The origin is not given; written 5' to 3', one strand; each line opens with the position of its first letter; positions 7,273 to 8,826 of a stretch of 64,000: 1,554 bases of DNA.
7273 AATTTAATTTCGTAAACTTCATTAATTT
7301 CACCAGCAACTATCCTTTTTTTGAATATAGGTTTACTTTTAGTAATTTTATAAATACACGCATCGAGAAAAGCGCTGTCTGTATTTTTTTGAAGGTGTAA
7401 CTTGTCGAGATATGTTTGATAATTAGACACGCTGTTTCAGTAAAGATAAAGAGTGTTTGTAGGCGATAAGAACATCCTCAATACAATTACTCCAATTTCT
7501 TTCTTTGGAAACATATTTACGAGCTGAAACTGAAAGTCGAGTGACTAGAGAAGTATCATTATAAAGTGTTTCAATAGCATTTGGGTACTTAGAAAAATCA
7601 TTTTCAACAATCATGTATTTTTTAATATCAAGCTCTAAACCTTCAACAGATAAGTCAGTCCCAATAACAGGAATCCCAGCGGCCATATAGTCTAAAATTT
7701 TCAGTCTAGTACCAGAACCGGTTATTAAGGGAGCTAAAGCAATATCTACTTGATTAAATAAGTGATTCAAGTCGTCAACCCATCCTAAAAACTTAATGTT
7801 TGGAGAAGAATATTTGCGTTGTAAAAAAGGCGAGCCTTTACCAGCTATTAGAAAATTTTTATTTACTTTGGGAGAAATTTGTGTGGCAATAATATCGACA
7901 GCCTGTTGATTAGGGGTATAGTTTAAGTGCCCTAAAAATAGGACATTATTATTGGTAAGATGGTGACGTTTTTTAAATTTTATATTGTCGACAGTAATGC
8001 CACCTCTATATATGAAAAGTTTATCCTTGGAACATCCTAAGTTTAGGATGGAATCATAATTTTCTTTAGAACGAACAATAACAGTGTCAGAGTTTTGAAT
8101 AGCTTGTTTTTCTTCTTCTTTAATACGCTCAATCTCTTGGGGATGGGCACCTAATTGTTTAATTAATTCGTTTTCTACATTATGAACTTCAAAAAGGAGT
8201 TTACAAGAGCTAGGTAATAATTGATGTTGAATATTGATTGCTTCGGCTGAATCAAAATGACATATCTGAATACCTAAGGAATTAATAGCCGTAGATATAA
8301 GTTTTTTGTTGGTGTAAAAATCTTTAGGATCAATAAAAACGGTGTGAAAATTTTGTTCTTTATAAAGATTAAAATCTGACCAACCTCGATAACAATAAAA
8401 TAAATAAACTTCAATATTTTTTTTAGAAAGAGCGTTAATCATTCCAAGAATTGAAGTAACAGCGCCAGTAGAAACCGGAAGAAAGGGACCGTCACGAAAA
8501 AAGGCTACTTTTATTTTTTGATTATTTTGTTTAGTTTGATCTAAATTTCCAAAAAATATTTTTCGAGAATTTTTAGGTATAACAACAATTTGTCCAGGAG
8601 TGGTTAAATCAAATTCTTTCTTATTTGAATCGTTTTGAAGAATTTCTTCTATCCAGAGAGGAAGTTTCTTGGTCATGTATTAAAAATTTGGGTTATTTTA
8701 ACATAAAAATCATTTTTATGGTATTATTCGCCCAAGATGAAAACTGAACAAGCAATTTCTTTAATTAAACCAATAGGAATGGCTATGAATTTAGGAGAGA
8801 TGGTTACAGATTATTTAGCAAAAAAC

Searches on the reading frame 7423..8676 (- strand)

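Call 68: search_protein_families(library=pfam, proteins=[window:7423-8676:-], max_evalue=0.001)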
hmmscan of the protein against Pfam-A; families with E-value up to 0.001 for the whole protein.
window:7423-8676:- (417 aa): 4 families
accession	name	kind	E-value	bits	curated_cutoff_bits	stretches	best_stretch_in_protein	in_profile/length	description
PF13692.12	Glyco_trans_1_4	-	7.5e-21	75.3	27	1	243-374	2-142/142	Glycosyl transferases group 1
PF00534.26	Glycos_transf_1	-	3.8e-08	33.5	26.4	1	230-387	3-171/172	Glycosyl transferases group 1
PF13439.12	Glyco_transf_4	-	1.7e-05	25.3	28.5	1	71-228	3-167/170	Glycosyltransferase Family 4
PF13524.12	Glyco_trans_1_2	-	4.5e-05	23.9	25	0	274-402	16-142/144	Glycosyl transferase-like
